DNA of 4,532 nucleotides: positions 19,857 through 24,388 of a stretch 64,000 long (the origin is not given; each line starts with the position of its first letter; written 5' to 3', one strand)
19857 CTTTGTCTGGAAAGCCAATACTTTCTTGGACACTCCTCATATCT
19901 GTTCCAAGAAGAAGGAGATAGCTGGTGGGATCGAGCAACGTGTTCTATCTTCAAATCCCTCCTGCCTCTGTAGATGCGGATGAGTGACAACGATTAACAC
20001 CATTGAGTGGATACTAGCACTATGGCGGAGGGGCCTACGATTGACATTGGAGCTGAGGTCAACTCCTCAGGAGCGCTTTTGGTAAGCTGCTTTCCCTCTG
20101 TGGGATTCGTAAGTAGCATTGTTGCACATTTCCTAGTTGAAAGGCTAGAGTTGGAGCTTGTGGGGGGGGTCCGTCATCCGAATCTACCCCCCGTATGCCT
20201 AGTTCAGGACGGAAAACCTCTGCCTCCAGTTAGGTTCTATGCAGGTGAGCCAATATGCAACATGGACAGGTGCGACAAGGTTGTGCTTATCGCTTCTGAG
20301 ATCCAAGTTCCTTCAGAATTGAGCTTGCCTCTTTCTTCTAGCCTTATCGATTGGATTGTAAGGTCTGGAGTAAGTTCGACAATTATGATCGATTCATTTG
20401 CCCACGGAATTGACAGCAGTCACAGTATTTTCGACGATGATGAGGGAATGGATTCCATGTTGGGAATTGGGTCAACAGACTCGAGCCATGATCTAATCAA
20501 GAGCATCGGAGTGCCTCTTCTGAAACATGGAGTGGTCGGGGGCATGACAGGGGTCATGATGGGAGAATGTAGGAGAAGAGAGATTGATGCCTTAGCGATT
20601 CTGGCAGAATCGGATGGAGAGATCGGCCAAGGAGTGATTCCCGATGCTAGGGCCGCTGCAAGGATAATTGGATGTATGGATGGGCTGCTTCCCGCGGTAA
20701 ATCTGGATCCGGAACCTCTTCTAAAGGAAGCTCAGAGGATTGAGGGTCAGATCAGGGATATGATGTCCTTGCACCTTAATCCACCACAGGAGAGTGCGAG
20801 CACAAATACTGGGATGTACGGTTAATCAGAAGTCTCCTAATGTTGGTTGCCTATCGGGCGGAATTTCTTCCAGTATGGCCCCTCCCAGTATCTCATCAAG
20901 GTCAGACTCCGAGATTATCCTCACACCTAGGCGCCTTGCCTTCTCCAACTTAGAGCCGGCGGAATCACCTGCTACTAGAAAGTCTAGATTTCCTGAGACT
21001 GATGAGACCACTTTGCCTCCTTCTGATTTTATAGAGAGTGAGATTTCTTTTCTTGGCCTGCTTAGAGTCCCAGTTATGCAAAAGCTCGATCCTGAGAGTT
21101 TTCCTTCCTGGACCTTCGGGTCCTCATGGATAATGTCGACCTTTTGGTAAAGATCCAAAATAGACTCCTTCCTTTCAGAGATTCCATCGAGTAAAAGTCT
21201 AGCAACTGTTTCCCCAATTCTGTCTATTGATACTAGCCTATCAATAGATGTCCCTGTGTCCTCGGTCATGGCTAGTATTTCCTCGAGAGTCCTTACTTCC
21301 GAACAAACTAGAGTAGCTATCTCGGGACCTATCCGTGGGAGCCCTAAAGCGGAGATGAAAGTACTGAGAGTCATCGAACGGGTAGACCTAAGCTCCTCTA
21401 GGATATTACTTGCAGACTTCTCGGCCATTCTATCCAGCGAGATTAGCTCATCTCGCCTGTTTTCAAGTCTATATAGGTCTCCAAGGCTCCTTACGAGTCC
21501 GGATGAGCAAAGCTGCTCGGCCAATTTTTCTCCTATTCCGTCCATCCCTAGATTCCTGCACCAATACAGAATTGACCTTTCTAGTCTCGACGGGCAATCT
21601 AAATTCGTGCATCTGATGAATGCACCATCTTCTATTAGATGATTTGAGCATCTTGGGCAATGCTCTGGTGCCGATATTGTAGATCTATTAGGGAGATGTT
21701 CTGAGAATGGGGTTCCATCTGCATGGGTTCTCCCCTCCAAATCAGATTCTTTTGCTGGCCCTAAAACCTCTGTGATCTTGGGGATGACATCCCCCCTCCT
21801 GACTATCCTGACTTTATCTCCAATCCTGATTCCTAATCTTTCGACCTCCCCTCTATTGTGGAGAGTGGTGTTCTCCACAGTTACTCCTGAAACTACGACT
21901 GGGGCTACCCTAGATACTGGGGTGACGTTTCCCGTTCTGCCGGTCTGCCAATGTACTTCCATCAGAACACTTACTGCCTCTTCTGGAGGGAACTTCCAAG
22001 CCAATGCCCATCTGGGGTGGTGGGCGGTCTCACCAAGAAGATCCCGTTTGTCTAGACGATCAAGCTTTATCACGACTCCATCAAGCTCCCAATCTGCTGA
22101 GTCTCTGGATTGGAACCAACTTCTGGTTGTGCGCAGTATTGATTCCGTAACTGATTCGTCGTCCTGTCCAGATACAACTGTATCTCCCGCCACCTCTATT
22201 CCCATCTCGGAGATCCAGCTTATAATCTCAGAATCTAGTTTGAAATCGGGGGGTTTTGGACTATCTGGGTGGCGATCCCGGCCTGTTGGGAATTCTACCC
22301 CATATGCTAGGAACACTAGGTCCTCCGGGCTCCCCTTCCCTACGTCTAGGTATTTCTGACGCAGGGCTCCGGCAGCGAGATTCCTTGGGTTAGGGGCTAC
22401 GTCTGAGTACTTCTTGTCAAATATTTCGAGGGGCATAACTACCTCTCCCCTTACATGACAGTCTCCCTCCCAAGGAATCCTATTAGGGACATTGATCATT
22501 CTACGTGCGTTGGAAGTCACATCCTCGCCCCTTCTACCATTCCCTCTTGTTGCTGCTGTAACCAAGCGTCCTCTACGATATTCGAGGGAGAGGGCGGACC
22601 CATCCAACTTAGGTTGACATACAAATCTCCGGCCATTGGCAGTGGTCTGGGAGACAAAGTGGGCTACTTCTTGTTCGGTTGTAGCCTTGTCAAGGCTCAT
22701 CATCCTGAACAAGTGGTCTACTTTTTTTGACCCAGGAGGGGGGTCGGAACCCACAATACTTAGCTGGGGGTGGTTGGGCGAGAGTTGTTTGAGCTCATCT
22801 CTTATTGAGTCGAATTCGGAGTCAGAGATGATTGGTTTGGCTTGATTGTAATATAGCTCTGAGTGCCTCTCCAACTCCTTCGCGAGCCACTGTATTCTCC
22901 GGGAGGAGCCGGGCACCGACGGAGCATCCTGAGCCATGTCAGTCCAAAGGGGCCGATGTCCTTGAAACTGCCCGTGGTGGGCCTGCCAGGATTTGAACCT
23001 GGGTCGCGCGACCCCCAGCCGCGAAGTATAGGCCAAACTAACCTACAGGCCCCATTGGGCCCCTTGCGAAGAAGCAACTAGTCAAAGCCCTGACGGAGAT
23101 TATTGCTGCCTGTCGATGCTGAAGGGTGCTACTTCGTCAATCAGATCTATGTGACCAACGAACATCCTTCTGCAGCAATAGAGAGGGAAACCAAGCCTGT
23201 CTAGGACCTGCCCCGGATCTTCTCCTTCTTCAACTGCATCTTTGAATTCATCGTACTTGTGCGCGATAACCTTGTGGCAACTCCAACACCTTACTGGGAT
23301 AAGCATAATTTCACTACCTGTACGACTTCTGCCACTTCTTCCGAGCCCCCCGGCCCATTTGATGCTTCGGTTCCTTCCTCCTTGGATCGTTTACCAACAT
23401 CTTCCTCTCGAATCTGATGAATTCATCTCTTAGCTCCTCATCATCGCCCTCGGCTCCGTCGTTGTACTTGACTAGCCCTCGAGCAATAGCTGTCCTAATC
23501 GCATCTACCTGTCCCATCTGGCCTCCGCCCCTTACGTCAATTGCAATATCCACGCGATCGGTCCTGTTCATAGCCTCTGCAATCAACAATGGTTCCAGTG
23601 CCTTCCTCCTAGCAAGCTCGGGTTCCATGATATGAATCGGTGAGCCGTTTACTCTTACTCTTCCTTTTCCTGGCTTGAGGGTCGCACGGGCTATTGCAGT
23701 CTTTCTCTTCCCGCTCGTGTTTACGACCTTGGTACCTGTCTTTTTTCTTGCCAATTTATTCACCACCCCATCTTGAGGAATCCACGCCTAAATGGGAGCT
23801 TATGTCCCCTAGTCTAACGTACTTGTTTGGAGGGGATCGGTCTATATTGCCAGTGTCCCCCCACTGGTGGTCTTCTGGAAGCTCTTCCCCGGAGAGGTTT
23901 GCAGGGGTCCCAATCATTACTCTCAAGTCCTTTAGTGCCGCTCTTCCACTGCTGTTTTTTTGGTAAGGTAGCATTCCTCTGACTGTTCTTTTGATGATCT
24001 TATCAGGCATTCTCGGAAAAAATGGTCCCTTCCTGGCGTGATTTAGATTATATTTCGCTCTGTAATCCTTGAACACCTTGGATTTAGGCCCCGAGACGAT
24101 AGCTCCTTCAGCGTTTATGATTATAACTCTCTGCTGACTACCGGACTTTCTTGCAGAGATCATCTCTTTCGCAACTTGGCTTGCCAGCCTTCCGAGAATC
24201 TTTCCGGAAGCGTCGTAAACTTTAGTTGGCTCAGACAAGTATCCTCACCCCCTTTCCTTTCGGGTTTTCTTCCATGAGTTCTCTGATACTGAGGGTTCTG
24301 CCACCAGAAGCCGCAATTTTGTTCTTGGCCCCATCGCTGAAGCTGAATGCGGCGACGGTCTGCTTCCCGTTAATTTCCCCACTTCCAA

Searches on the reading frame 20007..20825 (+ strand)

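Call 11: search_protein_families(library=pfam, proteins=[window:20007-20825:+], max_evalue=0.001)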
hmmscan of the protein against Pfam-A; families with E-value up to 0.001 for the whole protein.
window:20007-20825:+ (272 aa): 1 family
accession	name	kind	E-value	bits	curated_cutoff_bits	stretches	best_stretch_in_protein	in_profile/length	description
PF09754.15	PAC2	-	1.6e-30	107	25.8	1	26-252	2-214/215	PAC2 family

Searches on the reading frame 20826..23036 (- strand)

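Call 11: search_protein_families(library=pfam, proteins=[window:20826-23036:-], max_evalue=0.001)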
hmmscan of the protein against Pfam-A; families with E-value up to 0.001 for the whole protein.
window:20826-23036:- (736 aa): 8 families
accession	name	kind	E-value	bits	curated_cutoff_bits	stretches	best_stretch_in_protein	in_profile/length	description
PF01653.23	DNA_ligase_aden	-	1.5e-51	175.8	27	1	104-352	5-253/253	NAD-dependent DNA ligase adenylation domain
PF03120.22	DNA_ligase_OB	-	4.3e-24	84.6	32.9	1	357-429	3-75/79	NAD-dependent DNA ligase OB-fold domain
PF14520.12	HHH_5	-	2.8e-14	53.8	27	2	497-550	6-56/57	Helix-hairpin-helix domain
PF00533.33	BRCT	-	7.3e-12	45.8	21.3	1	643-715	2-76/78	BRCA1 C Terminus (BRCT) domain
PF22745.1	Nlig-Ia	-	1.6e-08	35.5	27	1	46-93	4-51/92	DNA ligase-like, N-terminal NAD+-binding domain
PF12826.13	HHH_2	-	2.7e-06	27.9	27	0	560-613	2-49/64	Helix-hairpin-helix motif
PF12738.14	PTCB-BRCT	-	2.5e-05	24.7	22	1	653-709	4-60/63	twin BRCT domain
PF03119.21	DNA_ligase_ZBD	-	9.2e-05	22.7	25.8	1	459-482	1-26/27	NAD-dependent DNA ligase C4 zinc finger domain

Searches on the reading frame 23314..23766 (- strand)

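Call 56: search_protein_families(library=pfam, proteins=[window:23314-23766:-], max_evalue=0.001)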
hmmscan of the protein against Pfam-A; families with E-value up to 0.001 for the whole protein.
window:23314-23766:- (150 aa): 1 family
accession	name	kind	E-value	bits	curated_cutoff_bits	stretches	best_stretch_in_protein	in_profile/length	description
PF00380.25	Ribosomal_S9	-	4.3e-38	130.9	22.5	1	19-150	1-121/121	Ribosomal protein S9/S16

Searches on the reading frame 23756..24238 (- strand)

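Call 56: search_protein_families(library=pfam, proteins=[window:23756-24238:-], max_evalue=0.001)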
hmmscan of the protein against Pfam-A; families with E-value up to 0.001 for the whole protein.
window:23756-24238:- (160 aa): 1 family
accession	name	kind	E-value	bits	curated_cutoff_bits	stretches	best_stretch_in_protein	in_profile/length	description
PF00572.24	Ribosomal_L13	-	1.6e-18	67.3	23.8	1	7-112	5-117/119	Ribosomal protein L13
